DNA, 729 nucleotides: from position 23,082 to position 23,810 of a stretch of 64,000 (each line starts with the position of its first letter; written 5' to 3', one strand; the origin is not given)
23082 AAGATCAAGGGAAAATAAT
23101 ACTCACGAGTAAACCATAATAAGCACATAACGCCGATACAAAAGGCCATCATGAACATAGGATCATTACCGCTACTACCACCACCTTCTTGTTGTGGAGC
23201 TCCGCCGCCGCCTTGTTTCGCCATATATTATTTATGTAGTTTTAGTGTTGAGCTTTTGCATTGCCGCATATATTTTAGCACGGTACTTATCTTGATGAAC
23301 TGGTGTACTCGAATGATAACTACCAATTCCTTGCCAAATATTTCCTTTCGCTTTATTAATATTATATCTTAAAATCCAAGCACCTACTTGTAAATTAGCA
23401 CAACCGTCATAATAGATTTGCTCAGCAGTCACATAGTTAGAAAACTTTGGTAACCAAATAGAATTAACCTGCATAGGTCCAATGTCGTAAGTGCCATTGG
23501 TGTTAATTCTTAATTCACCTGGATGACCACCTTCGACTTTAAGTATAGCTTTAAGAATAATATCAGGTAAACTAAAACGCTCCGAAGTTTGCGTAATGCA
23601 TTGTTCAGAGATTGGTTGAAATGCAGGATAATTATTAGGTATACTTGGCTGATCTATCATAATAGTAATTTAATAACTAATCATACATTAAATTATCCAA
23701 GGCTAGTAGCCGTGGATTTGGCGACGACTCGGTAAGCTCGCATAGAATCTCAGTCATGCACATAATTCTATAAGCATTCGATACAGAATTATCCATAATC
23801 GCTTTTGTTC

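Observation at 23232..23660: VirB1-like SLT lytic transglycosylase inserted between icmP and icmS where icmQ/icmR normally lie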

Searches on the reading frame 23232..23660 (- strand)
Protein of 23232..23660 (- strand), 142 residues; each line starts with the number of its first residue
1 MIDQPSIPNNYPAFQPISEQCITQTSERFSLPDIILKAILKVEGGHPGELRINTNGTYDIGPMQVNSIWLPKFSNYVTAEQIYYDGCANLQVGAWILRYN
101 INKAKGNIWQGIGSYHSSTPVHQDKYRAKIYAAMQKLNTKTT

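Call 3: search_protein_families(library=pfam, proteins=[window:23232-23660:-], max_evalue=0.01)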
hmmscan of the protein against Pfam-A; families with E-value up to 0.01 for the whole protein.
window:23232-23660:- (142 aa): 1 family
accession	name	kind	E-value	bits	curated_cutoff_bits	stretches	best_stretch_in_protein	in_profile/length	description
PF01464.25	SLT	-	4.4e-06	26.7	21.3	1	21-120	2-99/117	Transglycosylase SLT domain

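Call 4: search_protein_families(library=ncbifam, proteins=[window:23232-23660:-], max_evalue=0.01)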
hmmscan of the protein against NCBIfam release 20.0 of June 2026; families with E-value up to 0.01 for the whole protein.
window:23232-23660:- (142 aa): 2 families
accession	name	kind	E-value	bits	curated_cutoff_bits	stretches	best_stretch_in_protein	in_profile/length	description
NF010463.0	PRK13888.1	equivalog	2.2e-27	96.5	246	1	21-136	17-133/211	conjugal transfer protein TrbN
NF011856.0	PRK15328.1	equivalog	2.5e-13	49.9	208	1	19-138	19-143/160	type III secretion system invasion protein IagB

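Call 10: find_homologous_proteins(query=window:23232-23660:-, max_evalue=0.001)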
Query window:23232-23660:- (142 aa): 28 proteins with E <= 0.001 among 35 candidates.
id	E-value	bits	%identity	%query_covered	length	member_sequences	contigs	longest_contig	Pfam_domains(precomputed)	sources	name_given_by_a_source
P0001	8.9e-93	326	100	100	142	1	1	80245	PF01464.26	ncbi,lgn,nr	ncbi:MAG: lytic transglycosylase domain-containing protein [Gammaproteobacteria bacterium]|nr:lytic 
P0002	2.6e-70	253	76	100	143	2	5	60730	PF01464.26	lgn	-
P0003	2.1e-66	240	72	98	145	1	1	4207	PF01464.26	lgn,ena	-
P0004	4.2e-66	239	73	100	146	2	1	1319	PF01464.26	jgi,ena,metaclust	metaclust:\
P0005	5.9e-65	235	76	89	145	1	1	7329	PF01464.26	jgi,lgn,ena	-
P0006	1.9e-64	234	78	88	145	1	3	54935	PF01464.26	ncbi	-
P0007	8.2e-60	219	67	100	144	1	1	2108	PF01464.26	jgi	-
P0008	2.2e-56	208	63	100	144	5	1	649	PF01464.26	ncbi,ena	-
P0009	2.7e-53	198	62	98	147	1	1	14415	PF01464.26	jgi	jgi:soluble lytic murein transglycosylase-like protein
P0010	3.5e-53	197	61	99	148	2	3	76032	PF01464.26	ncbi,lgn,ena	-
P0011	8.6e-51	190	60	100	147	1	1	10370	PF01464.26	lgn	-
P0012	1.3e-49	186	60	99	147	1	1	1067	PF01464.26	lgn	-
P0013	1.8e-49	185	57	100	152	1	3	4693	PF01464.26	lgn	-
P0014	3.9e-48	181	57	99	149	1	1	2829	PF01464.26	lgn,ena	-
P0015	7.6e-48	180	58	98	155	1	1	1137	PF01464.26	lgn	-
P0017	5.4e-46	174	56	94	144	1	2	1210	PF01464.26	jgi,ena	jgi:soluble lytic murein transglycosylase-like protein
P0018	2.5e-45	172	61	87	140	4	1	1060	PF01464.26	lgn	-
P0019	7.4e-45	170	54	94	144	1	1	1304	PF01464.26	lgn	-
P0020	1.8e-42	163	62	79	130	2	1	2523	PF01464.26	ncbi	ncbi:MAG: lytic transglycosylase domain-containing protein, partial [Gammaproteobacteria bacterium]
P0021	7.5e-41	157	54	87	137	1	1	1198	PF01464.26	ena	-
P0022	5.7e-40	154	54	88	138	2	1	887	PF01464.26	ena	-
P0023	5.8e-40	154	52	85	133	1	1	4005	PF01464.26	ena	-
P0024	1.3e-38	150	49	87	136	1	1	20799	PF01464.26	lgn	-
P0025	6.6e-31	125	48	84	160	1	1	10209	-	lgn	-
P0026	3.4e-22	97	41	86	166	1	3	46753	PF01464.26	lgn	-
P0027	2.1e-19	88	40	83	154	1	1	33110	PF01464.26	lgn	-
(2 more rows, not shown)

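Call 12: find_encoding_contigs(protein=P0010, flank=6000, max_places=3)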
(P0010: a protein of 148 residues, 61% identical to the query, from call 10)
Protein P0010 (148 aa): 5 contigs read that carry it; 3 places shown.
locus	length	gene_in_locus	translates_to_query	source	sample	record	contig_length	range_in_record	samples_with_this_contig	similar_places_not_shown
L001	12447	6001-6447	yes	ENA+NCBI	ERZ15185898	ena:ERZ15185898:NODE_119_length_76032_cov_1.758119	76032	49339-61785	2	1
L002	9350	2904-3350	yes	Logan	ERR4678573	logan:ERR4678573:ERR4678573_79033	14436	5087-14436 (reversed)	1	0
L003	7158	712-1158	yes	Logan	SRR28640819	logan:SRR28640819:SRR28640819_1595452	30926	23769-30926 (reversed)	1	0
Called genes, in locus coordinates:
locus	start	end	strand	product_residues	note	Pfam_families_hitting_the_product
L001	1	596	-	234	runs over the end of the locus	PF11393:T4BSS_DotI_IcmL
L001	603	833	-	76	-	-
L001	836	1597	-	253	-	PF11393:T4BSS_DotI_IcmL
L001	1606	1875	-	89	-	PF28014:IcmT_2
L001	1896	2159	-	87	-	-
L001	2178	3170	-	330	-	PF00437:T2SSE, PF13191:AAA_16 (weak)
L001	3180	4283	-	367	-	PF16932:T4SS_TraI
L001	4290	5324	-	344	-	PF16816:DotD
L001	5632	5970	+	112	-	PF12608:T4bSS_IcmS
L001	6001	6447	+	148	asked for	PF01464:SLT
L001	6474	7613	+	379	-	PF23127:DotM_C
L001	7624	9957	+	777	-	PF12696:TraG-D_C (weak)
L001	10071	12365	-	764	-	-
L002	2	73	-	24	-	?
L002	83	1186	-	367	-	PF16932:T4SS_TraI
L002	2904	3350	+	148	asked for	PF01464:SLT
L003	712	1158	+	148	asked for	PF01464:SLT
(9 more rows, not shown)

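Call 13: find_encoding_contigs(protein=P0026, flank=6000, max_places=3)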
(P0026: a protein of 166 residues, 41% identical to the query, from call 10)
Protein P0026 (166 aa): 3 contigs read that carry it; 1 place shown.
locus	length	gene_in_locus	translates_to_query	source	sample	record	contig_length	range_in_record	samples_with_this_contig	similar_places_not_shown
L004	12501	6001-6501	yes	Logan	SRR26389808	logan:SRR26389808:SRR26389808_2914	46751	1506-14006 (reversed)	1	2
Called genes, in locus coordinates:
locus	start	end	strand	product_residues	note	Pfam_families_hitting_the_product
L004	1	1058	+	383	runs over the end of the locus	-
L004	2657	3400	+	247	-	PF01464:SLT (weak)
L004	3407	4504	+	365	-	PF00437:T2SSE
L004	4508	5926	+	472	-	PF04381:RdgC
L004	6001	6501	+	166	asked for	PF01464:SLT (weak)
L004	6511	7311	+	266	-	-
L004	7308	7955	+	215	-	PF05866:RusA (weak)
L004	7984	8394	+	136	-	-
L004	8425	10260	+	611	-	PF13245:AAA_19, PF13604:AAA_30 (faint), PF01443:Viral_helicase1 (faint), PF00580:UvrD-helicase, PF13361:UvrD_C (weak)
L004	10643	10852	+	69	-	-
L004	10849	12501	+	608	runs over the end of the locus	PF01368:DHH, PF02272:DHHA1, PF17768:RecJ_OB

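Call 14: find_encoding_contigs(protein=P0027, flank=6000, max_places=3)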
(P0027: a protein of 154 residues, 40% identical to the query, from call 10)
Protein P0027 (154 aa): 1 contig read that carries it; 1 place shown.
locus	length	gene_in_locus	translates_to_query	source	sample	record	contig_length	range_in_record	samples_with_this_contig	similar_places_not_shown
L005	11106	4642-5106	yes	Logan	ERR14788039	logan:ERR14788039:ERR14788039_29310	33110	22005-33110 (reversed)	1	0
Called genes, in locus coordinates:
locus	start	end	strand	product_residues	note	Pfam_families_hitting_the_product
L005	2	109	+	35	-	?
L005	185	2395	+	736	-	PF00270:DEAD (faint), PF13307:Helicase_C_2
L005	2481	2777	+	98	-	-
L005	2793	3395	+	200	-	-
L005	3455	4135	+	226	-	PF00691:OmpA (weak)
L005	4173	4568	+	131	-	-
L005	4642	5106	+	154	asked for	PF01464:SLT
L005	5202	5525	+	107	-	PF04956:TrbC (weak)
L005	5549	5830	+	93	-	PF07178:TraL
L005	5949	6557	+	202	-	PF05309:TraE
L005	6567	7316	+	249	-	-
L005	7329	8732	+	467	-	PF03743:TrbI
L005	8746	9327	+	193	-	PF09676:TraV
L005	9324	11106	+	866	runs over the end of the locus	PF11130:TraC_F_IV, PF19044:P-loop_TraG, PF12846:AAA_10 (weak)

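Call 16: find_related_loci(query=A1, collection=genome_contigs, flank=8000)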
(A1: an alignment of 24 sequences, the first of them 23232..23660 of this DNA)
Query A1 (142 aa) in genome_contigs; peptide patterns used: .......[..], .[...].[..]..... (x = any residue, [..] = any of these).
135 stretches matched a pattern; 131 encode a relative of the query (tblastn E <= 1e-3); the best 80 are kept; 80 distinct loci.
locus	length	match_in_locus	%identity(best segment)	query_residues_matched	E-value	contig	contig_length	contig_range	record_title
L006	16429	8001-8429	76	1-142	5e-75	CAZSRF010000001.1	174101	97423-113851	MAG TPA_asm: uncultured Gammaproteobacteria bacterium isolate SRP170004_co1_145 genome assembly, contig: NODE_76_length_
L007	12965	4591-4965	78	14-138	6e-68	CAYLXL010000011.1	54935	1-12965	MAG TPA_asm: uncultured Gammaproteobacteria bacterium isolate SRP219642_co7_536 genome assembly, contig: NODE_766_length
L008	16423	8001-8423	54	1-140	2e-49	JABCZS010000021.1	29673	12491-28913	MAG: Gammaproteobacteria bacterium isolate BWOrgControl_Nextera69_MAG3 3300020615.a:Ga0206861_1049, whole genome shotgun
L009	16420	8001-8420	54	1-137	3e-48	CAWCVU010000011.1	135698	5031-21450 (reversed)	MAG: uncultured Gammaproteobacteria bacterium isolate MFD01633.bin.2.174 genome assembly, contig: contig_12605, whole ge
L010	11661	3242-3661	53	1-137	2e-47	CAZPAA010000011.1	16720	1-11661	MAG TPA_asm: uncultured Gammaproteobacteria bacterium isolate binchicken_co185_194 genome assembly, contig: NODE_4884_le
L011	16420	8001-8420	52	1-137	3e-47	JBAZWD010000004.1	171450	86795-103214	MAG: Legionellales bacterium isolate SO_2017_GW1_269 NODE_669_length_171450_cov_1.485323_OW334_2017, whole genome shotgu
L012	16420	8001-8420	54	1-137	3e-47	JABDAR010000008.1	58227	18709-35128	MAG: Gammaproteobacteria bacterium isolate BWOrgControl_Nextera43_MAG1 3300020665.a:Ga0206835_1034, whole genome shotgun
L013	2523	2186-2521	62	16-127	2e-46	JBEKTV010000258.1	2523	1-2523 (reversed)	MAG: Gammaproteobacteria bacterium isolate SPRUCE 566 SPRUCE_566_258, whole genome shotgun sequence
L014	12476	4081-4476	52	6-137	7e-45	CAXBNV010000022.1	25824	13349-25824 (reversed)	MAG TPA_asm: uncultured Gammaproteobacteria bacterium isolate ERR2762122_binner123_Refined_69 genome assembly, contig: E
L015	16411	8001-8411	43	12-141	5e-36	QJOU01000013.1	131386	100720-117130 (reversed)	Piscinibacter caeni strain MQ-18 contig13, whole genome shotgun sequence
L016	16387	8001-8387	44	15-137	4e-34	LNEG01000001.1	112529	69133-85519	MAG: Burkholderiales bacterium Ga0074133 Ga0074133_1001.1, whole genome shotgun sequence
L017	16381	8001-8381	42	18-137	6e-31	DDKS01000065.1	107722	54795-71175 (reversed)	MAG TPA_asm: Betaproteobacteria bacterium UBA2592 UBA2592_contig_126, whole genome shotgun sequence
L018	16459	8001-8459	39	5-139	8e-31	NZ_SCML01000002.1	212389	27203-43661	Hydrogenophaga sp. 2FB NODE_2_length_212389_cov_20.584894, whole genome shotgun sequence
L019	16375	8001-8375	38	19-136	3e-29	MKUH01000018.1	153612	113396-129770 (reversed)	MAG: Candidatus Accumulibacter sp. 66-26 scnpilot_expt_750_p_scaffold_202, whole genome shotgun sequence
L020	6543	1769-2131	43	21-136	5e-29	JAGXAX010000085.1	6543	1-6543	MAG: Alphaproteobacteria bacterium isolate REEB87 contig-150_16539, whole genome shotgun sequence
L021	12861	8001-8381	40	13-139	1e-28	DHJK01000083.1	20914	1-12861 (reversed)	MAG TPA_asm: Legionellales bacterium UBA4722 UBA4722_contig_598, whole genome shotgun sequence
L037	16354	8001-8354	38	20-137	4e-24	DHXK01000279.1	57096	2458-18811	MAG TPA_asm: Legionellales bacterium UBA5158 UBA5158_contig_10486, whole genome shotgun sequence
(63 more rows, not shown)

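Call 19: find_encoding_contigs(protein=P0001, flank=1000, max_places=2)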
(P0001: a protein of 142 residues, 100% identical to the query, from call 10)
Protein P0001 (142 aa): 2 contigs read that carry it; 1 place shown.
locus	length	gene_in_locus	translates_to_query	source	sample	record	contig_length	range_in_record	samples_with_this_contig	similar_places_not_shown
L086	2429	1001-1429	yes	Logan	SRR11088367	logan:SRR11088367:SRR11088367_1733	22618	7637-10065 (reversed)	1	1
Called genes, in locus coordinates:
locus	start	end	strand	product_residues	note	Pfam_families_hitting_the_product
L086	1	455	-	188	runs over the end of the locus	PF16816:DotD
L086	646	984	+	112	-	PF12608:T4bSS_IcmS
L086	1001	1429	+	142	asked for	PF01464:SLT (weak)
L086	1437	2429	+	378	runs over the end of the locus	PF23127:DotM_C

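Call 25: search_dna_similar(query=window:23232-23660:-, collection=plasmids, mode=protein, max_evalue=0.00001, max_rows=40, rows=spread)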
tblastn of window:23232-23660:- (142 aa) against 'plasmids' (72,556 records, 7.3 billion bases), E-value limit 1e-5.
Records with a match: 4939; places in all: 4994; records where one place covers at least 80% of the query: 4273.
Best place of each record, by identity: <60% 4939.
By first word of the organism name: Klebsiella 1272; Escherichia 1098; Salmonella 579; Enterobacter 478; Burkholderia 148; Ralstonia 146; Pseudomonas 127; Citrobacter 117; Vibrio 101; uncultured 80; and 127 more.
By predicted mobility (MOB-suite, as given by PLSDB): conjugative 4092; non-mobilizable 482; mobilizable 365.
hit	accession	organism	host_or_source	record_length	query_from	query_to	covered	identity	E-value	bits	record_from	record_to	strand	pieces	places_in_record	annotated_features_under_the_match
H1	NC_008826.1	Methylibium petroleiphilum PM1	-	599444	12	141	92%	43.1%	3e-32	126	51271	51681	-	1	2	lytic transglycosylase domain-containing protein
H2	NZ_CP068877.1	Klebsiella pneumoniae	Homo sapiens,Plasmid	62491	1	142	100%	37.2%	2e-21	96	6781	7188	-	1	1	lytic transglycosylase domain-containing protein | hypothetical protein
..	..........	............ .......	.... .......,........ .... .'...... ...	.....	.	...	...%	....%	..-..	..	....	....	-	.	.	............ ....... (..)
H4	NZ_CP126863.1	Enterobacter hormaechei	Homo sapiens,isolated bacterial ...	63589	1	142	100%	37.2%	2e-21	96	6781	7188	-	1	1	lytic transglycosylase domain-containing protein | hypothetical protein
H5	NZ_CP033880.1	Escherichia coli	Homo sapiens,urine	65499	1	142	100%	37.2%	2e-21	96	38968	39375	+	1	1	lytic transglycosylase domain-containing protein | hypothetical protein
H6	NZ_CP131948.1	Klebsiella pneumoniae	Homo sapiens,urine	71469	1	142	100%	37.2%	2e-21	96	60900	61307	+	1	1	lytic transglycosylase domain-containing protein | hypothetical protein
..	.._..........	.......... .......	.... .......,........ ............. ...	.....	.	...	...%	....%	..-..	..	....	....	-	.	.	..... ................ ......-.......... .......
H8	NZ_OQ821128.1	Enterobacter hormaechei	-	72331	1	141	99%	37.5%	4e-21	95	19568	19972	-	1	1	lytic transglycosylase domain-containing protein | conjugal transfer protein TrbA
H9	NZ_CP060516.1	Salmonella enterica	-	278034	12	140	91%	40.2%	3e-20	92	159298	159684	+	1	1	lytic transglycosylase domain-containing protein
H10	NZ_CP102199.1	Salmonella enterica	Sus scrofa domesticus,lymph node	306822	12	140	91%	40.2%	3e-20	92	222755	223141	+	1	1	lytic transglycosylase domain-containing protein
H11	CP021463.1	Salmonella enterica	Homo sapiens,blood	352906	12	140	91%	40.2%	3e-20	92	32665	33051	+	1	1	lytic transglycosylase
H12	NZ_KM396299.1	Salmonella enterica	-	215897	12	140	91%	40.2%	3e-20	92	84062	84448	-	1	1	lytic transglycosylase domain-containing protein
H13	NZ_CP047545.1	Salmonella enterica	feces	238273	12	140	91%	40.2%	3e-20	92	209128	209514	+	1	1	lytic transglycosylase domain-containing protein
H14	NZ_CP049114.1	Escherichia coli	-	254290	12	140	91%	40.2%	3e-20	92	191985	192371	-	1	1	lytic transglycosylase domain-containing protein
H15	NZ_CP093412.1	Salmonella enterica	Homo sapiens,Pus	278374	12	140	91%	40.2%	3e-20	92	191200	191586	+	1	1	lytic transglycosylase domain-containing protein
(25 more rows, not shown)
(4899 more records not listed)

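Call 26: get_annotated_region(hit=H2, flank=7000)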
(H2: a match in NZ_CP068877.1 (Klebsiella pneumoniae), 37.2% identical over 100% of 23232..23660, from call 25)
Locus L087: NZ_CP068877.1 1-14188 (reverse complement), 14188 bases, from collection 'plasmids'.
description: Klebsiella pneumoniae strain RIVM_C016910 plasmid pRIVM_C016910_2, complete sequence
organism: Klebsiella pneumoniae (NCBI taxid 573)
taxonomy: Bacteria; Pseudomonadota; Gammaproteobacteria; Enterobacterales; Enterobacteriaceae; Klebsiella; Klebsiella pneumoniae
host: -; source: Homo sapiens,Plasmid; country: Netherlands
typing (MOB-suite, as given by PLSDB): conjugative; replicon IncL/M; relaxase MOBP; mating-pair formation MPF_I
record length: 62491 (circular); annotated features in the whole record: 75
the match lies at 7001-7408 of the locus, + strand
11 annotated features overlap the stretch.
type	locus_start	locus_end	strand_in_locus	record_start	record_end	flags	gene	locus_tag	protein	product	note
CDS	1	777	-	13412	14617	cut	-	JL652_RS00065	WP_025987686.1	IS4-like element IS10A family transposase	GO:0006313 - DNA transposition [Evidence IEA]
CDS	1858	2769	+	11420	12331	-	-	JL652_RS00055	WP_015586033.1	LysR family transcriptional regulator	-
CDS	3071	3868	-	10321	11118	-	-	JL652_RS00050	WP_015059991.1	OXA-48 family carbapenem-hydrolyzing class D beta-lactamase OXA-48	-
predicted_resistance_gene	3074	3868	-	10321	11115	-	blaOXA-48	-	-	OXA-48 family carbapenem-hydrolyzing class D beta-lactamase OXA-48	predicted by amrfinderplus; class BETA-LACTAM; identity 100.0%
CDS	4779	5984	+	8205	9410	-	-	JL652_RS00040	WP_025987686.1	IS4-like element IS10A family transposase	GO:0006313 - DNA transposition [Evidence IEA]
CDS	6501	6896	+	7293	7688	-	-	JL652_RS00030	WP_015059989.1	DUF1496 domain-containing protein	-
CDS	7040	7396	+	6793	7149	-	-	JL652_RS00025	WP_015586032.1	lytic transglycosylase domain-containing protein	-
CDS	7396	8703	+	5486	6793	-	-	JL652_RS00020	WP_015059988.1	hypothetical protein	-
CDS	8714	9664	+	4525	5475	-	-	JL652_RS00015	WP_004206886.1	DsbC family protein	-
CDS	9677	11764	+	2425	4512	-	-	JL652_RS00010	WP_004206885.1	conjugal transfer protein TrbC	-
CDS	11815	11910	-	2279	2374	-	dqlB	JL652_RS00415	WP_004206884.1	DinQ-like type I toxin DqlB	-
